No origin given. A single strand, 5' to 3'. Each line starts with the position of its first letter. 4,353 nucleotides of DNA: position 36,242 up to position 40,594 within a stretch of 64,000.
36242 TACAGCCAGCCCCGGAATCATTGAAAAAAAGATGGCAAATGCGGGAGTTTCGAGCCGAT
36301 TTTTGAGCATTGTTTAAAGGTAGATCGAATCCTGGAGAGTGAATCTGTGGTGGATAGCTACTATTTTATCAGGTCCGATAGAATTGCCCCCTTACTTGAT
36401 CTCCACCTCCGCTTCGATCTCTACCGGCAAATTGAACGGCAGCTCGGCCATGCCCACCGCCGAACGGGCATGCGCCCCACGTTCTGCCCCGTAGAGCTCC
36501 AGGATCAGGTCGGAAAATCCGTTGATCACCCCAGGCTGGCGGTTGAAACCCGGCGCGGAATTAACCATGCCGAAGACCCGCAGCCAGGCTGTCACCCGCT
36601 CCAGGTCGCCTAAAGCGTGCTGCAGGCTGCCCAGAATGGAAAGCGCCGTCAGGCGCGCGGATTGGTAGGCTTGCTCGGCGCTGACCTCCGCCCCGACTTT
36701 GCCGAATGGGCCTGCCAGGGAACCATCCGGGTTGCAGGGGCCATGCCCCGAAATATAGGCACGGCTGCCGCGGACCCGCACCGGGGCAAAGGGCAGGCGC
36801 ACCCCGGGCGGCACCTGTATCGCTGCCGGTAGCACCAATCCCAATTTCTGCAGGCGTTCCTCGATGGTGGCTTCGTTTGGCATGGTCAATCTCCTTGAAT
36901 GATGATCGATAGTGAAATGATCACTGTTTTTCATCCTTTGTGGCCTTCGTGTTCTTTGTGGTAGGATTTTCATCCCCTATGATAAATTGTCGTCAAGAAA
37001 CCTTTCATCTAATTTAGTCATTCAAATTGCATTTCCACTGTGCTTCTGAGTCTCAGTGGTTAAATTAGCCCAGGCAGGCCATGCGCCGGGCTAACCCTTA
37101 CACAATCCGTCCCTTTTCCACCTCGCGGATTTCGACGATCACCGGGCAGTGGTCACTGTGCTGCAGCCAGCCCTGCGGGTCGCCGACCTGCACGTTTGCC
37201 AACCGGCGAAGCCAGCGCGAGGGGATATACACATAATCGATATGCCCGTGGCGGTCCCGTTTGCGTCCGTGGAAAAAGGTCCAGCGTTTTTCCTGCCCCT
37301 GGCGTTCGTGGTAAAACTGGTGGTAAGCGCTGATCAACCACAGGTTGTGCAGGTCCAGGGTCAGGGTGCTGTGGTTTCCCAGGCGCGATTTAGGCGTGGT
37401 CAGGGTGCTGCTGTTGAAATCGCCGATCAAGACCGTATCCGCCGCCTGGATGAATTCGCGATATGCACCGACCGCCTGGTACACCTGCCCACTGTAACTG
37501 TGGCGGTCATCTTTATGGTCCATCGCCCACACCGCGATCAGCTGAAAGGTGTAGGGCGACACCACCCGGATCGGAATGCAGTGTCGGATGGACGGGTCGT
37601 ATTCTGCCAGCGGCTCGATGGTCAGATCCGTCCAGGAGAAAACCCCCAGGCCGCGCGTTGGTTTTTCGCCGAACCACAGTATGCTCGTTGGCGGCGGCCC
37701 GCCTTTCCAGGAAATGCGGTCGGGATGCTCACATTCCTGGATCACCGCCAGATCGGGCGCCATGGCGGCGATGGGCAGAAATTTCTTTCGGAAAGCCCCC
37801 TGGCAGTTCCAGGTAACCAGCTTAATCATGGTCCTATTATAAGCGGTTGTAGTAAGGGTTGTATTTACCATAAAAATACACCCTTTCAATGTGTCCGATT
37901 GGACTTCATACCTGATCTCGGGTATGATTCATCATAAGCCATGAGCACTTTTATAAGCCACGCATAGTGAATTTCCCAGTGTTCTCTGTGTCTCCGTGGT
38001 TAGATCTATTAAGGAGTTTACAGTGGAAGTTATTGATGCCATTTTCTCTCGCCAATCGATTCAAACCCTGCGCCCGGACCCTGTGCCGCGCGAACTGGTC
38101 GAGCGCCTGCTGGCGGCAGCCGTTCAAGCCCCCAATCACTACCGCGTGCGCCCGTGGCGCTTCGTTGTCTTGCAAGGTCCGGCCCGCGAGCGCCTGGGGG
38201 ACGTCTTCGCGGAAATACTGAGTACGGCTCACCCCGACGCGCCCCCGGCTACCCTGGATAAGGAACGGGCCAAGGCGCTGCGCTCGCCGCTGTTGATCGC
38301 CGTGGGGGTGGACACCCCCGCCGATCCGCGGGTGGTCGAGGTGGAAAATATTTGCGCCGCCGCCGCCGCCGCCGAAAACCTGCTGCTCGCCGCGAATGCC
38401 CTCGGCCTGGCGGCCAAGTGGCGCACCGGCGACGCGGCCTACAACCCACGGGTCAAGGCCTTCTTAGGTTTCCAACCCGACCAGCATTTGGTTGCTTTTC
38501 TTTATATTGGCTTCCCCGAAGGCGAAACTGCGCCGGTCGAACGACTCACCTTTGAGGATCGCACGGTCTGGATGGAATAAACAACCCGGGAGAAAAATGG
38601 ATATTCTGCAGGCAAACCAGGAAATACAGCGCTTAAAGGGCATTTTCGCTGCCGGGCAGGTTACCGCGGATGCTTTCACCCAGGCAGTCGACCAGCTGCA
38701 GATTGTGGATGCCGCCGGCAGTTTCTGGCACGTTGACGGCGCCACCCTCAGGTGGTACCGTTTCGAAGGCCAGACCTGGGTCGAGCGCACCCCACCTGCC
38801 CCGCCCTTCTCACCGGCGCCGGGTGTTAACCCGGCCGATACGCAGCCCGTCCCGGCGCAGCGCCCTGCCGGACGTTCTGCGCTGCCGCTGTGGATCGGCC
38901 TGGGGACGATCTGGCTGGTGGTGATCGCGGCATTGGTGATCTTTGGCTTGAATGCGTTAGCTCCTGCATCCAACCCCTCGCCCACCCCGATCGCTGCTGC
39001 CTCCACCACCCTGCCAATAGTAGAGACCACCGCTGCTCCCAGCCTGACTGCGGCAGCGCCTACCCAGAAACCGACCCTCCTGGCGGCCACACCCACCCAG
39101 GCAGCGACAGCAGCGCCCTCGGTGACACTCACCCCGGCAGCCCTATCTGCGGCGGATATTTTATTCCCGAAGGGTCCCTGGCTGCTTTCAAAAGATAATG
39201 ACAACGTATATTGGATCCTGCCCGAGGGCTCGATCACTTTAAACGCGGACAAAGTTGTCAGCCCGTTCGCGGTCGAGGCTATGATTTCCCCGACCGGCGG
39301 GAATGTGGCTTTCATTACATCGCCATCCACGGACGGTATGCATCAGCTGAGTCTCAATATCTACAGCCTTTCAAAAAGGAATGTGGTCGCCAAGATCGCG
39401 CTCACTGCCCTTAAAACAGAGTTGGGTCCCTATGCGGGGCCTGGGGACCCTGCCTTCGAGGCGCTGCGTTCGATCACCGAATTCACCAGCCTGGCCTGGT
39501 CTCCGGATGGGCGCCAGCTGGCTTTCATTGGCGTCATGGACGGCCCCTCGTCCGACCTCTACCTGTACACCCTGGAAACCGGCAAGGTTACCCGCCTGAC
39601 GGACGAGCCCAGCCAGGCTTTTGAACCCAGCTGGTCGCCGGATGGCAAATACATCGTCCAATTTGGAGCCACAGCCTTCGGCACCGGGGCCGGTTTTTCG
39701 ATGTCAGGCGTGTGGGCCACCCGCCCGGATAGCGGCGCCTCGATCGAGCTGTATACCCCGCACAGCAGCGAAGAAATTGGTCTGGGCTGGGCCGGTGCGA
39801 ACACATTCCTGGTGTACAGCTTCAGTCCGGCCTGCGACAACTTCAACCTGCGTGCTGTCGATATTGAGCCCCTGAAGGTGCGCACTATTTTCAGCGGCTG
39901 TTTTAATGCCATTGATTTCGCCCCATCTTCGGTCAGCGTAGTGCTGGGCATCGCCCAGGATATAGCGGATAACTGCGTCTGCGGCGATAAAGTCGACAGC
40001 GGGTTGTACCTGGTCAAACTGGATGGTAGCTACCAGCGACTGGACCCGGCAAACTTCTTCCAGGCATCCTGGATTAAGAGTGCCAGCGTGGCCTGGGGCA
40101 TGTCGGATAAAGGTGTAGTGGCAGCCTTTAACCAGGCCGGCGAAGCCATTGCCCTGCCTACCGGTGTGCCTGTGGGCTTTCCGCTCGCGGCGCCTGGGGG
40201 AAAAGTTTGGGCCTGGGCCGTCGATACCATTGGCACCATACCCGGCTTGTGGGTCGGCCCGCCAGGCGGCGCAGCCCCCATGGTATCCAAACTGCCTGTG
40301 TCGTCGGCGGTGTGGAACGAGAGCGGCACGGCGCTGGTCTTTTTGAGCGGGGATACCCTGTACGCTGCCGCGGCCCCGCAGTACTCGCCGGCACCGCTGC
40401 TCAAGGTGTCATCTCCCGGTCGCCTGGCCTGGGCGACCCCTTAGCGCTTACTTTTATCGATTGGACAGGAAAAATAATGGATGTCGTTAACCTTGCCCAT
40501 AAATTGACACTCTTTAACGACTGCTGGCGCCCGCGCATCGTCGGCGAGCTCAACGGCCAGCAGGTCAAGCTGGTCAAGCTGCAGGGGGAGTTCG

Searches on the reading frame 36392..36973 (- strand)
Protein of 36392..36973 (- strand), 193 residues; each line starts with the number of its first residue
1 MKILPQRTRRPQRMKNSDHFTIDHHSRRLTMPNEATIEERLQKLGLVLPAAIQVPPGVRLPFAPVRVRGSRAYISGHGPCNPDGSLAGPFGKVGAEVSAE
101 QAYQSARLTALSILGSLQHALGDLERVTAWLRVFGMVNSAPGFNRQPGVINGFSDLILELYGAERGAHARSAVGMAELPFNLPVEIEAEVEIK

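Call 77: search_protein_families(library=pfam, proteins=[window:36392-36973:-], max_evalue=0.00001)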
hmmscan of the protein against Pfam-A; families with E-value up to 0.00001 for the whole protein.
window:36392-36973:- (193 aa): 2 families
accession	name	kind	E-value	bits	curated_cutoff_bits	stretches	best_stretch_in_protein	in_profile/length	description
PF14588.11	YjgF_endoribonc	-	1.5e-10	41.5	35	1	61-181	20-137/148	YjgF/chorismate_mutase-like, putative endoribonuclease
PF01042.26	Ribonuc_L-PSP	-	7.6e-07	29.6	27.3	1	61-190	10-119/121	Endoribonuclease L-PSP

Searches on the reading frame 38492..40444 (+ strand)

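Call 77: search_protein_families(library=pfam, proteins=[window:38492-40444:+], max_evalue=0.00001)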
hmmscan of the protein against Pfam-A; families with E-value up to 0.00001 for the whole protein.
window:38492-40444:+ (650 aa): 1 family
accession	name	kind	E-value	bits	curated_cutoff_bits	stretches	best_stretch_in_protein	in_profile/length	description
PF07676.18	PD40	-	1e-09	38.5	20.9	0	367-389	2-24/38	WD40-like Beta Propeller Repeat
